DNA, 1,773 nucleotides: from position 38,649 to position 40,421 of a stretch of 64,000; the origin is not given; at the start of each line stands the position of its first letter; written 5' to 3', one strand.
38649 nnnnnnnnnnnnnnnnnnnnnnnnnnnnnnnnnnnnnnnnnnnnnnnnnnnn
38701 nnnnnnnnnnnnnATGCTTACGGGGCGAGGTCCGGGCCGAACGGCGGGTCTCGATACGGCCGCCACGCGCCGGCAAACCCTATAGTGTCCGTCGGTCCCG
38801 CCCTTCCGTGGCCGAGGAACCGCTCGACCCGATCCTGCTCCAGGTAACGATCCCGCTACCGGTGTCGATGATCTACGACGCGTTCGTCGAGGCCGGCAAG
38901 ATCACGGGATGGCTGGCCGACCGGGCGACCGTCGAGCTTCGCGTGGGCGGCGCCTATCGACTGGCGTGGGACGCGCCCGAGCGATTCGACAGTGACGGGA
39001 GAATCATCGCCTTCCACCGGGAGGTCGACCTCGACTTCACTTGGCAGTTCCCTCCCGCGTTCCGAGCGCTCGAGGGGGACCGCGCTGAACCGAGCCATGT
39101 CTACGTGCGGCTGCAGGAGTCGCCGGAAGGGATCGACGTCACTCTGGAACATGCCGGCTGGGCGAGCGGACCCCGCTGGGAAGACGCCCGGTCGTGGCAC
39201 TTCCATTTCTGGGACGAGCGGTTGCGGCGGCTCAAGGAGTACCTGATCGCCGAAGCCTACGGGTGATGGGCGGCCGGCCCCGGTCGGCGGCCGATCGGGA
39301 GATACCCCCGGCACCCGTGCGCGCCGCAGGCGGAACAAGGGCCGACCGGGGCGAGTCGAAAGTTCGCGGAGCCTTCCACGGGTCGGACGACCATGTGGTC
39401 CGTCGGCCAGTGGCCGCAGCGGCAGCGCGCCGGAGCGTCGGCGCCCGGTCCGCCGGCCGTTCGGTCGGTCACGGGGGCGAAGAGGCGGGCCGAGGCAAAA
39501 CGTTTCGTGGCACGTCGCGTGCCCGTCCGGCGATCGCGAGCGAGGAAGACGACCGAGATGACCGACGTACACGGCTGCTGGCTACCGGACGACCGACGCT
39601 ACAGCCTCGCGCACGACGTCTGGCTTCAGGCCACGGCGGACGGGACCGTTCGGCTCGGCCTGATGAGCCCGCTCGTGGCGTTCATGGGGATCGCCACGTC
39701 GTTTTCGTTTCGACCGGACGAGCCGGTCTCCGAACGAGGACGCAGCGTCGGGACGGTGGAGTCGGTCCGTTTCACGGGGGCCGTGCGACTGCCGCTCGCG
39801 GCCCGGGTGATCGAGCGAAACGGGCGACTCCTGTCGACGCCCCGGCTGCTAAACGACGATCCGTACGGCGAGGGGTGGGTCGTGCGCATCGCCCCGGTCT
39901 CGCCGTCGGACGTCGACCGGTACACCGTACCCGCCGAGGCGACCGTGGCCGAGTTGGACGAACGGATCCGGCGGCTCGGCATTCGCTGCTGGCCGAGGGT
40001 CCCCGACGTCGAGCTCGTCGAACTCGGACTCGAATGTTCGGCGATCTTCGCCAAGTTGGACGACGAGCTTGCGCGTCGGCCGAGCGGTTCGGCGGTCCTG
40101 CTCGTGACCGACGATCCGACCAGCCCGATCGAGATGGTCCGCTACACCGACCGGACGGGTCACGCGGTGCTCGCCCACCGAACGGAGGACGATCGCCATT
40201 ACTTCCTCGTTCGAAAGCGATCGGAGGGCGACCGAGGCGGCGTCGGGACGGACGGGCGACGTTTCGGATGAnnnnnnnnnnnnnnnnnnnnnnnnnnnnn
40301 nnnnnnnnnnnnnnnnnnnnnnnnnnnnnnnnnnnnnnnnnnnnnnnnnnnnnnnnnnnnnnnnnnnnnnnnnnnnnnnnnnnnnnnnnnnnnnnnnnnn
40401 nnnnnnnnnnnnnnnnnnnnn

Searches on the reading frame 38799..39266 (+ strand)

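Call 74: search_protein_families(library=pfam, proteins=[window:38799-39266:+], max_evalue=1)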
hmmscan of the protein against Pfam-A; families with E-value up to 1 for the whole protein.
window:38799-39266:+ (155 aa): 1 family
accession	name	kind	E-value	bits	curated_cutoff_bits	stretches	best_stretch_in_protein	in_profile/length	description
PF08327.17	AHSA1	-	8.5e-16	58.8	22.1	1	20-149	2-124/125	Activator of Hsp90 ATPase homolog 1-like protein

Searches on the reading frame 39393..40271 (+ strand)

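Call 74: search_protein_families(library=pfam, proteins=[window:39393-40271:+], max_evalue=1)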
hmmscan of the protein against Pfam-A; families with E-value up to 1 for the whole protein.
window:39393-40271:+ (292 aa): 2 families
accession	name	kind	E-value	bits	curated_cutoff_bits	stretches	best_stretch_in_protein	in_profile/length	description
PF01597.25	GCV_H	-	3.1e-17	63.1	22.2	1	69-183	2-114/122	Glycine cleavage H-protein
PF01206.22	TusA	-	5.7e-06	26.5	28.6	1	212-275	7-70/70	Sulfurtransferase TusA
